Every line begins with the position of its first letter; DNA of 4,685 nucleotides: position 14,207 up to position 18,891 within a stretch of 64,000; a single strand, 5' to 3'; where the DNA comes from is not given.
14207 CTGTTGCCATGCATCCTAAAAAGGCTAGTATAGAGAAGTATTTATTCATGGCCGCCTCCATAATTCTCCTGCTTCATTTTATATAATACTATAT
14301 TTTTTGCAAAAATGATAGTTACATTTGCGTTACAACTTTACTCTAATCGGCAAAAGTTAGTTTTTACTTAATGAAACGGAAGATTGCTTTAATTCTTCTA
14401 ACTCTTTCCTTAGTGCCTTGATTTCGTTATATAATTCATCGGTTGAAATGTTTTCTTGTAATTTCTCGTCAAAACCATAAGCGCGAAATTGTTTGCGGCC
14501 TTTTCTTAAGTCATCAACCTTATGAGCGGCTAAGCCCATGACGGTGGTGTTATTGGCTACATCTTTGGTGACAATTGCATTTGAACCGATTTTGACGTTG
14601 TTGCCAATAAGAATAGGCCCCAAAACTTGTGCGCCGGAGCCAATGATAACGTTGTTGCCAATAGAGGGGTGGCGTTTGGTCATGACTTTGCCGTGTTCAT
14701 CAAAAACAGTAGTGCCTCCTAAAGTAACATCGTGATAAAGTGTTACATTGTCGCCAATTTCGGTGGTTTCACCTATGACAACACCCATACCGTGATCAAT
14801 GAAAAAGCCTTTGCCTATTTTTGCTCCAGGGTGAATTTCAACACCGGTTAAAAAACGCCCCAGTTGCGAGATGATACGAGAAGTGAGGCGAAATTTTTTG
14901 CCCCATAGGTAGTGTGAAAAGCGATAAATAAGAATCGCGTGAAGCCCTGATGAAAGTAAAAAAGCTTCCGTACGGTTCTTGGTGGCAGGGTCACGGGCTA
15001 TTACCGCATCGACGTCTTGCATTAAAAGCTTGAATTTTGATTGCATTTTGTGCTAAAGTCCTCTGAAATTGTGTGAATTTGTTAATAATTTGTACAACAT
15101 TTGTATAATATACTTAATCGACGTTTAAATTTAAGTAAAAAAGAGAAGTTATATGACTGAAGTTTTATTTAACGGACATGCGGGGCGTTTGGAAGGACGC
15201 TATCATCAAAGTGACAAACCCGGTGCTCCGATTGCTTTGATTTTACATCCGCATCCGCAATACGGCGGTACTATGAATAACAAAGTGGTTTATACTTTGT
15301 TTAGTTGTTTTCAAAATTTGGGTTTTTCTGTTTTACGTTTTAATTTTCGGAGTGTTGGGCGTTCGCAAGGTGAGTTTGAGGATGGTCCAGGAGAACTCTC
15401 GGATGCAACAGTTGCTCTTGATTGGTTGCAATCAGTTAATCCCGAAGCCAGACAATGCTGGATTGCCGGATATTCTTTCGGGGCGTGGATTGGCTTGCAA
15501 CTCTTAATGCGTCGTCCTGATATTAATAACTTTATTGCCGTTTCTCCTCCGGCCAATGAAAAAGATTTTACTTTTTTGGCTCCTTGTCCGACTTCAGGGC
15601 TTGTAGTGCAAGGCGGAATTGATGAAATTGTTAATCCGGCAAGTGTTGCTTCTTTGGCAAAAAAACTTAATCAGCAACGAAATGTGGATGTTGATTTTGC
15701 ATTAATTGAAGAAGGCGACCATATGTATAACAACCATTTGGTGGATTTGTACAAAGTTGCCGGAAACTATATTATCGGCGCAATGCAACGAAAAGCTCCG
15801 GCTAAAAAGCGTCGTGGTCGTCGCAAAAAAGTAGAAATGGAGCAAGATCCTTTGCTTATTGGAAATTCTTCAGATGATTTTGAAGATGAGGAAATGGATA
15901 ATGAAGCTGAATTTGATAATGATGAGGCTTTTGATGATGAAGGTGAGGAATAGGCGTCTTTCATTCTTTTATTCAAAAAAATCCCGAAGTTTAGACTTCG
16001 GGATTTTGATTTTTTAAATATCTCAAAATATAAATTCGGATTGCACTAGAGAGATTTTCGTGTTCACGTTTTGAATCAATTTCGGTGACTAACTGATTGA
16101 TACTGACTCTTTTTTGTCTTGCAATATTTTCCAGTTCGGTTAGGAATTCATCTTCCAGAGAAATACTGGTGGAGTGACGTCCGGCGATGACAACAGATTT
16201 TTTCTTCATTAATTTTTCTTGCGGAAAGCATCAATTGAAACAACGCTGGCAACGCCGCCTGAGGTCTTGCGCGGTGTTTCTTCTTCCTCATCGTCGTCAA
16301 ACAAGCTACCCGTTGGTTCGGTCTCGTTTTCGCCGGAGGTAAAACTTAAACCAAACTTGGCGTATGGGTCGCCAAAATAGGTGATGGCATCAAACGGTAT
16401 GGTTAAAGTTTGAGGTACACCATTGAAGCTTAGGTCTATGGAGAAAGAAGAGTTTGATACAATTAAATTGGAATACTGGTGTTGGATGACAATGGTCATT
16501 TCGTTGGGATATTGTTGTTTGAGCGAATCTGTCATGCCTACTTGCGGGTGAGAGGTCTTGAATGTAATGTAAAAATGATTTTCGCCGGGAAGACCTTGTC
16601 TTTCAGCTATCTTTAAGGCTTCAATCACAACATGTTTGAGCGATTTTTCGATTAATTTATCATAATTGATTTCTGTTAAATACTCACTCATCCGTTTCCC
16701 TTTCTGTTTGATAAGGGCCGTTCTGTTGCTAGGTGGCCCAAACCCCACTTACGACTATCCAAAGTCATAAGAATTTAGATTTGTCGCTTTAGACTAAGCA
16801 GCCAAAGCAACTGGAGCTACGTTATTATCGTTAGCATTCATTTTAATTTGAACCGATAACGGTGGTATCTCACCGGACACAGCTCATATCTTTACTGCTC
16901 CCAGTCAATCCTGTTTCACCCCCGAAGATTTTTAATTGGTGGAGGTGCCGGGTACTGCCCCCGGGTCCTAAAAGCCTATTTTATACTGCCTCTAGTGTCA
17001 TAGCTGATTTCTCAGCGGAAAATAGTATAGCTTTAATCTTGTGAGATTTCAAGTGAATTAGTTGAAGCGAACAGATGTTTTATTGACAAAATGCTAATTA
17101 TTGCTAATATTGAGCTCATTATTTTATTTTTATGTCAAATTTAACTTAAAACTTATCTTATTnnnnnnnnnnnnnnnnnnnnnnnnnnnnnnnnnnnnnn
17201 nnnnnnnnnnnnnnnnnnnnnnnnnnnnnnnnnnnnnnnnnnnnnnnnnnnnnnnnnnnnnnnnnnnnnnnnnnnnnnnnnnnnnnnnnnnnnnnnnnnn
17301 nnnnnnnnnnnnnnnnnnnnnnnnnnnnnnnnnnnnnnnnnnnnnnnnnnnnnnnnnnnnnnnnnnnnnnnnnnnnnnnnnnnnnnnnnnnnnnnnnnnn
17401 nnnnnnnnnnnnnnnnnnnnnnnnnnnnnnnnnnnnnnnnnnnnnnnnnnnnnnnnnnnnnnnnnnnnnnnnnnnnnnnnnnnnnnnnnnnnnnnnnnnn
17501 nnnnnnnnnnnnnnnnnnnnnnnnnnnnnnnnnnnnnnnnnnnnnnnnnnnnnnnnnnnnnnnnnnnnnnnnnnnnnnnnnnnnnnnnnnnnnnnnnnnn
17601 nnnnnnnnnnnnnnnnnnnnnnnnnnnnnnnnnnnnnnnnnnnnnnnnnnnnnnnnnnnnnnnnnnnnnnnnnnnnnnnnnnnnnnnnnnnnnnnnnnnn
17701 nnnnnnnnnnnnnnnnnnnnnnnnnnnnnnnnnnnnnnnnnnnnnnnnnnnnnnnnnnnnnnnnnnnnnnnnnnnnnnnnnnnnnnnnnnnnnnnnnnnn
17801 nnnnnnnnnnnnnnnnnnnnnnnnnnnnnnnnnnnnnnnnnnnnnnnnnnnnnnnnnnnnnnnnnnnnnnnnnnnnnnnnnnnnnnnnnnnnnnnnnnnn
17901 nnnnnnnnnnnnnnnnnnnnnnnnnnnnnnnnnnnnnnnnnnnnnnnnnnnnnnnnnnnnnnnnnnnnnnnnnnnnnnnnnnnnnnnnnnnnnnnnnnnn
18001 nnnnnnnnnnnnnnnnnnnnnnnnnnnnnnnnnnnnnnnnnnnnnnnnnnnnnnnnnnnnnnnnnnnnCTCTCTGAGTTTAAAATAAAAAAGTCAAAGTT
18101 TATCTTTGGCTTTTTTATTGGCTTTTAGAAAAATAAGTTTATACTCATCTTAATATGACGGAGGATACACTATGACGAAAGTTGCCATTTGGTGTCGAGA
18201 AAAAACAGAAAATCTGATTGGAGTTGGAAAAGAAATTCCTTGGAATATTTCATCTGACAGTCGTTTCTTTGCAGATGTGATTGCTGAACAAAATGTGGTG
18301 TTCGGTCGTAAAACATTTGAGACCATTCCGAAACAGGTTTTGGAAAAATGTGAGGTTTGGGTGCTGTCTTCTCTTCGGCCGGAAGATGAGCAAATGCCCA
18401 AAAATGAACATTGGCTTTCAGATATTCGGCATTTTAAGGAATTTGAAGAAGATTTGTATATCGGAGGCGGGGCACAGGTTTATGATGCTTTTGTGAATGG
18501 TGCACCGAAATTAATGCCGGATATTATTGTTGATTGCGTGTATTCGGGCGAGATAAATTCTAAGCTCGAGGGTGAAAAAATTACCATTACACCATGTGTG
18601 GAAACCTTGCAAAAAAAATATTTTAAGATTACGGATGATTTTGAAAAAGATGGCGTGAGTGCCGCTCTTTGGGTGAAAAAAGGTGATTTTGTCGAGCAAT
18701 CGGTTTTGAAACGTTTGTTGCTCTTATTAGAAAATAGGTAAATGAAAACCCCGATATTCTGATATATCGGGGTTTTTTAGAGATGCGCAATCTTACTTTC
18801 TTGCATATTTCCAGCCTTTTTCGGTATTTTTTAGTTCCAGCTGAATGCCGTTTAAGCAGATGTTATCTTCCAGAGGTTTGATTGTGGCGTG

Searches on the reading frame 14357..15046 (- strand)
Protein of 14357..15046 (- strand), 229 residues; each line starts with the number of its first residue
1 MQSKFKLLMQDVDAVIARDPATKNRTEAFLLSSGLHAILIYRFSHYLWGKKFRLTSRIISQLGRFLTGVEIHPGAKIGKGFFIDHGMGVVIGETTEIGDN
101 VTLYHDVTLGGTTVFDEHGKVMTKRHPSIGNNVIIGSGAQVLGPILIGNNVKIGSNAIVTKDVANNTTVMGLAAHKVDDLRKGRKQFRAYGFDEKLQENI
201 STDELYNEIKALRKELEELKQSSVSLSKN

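Call 75: search_protein_families(library=pfam, proteins=[window:14357-15046:-], max_evalue=0.001)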
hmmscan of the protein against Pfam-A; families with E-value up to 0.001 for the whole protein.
window:14357-15046:- (229 aa): 4 families
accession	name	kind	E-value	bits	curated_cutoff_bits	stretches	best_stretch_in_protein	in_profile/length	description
PF00132.30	Hexapep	-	4.6e-15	55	27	1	126-161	1-36/36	Bacterial transferase hexapeptide (six repeats)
PF25084.1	LbH_EIF2B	-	1.4e-05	25.5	54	1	71-158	24-104/105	EIF2B subunit epsilon LbH domain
PF14602.12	Hexapep_2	-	5.5e-05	23.2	27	1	128-161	3-34/34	Hexapeptide repeat of succinyl-transferase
PF06426.19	SATase_N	-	0.00036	21.3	21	1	7-38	72-103/105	Serine acetyltransferase, N-terminal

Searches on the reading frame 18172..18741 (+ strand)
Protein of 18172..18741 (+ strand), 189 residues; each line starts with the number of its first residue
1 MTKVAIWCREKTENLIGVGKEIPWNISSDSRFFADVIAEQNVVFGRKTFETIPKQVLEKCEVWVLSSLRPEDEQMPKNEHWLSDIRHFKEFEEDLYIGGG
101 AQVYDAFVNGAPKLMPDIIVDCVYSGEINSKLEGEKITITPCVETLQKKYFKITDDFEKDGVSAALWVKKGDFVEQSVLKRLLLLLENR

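Call 75: search_protein_families(library=pfam, proteins=[window:18172-18741:+], max_evalue=0.001)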
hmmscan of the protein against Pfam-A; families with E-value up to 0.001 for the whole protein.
window:18172-18741:+ (189 aa): 1 family
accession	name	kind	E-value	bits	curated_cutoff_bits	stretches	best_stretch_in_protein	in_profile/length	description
PF00186.24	DHFR_1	-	1.7e-16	60.7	25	1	6-115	5-112/159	Dihydrofolate reductase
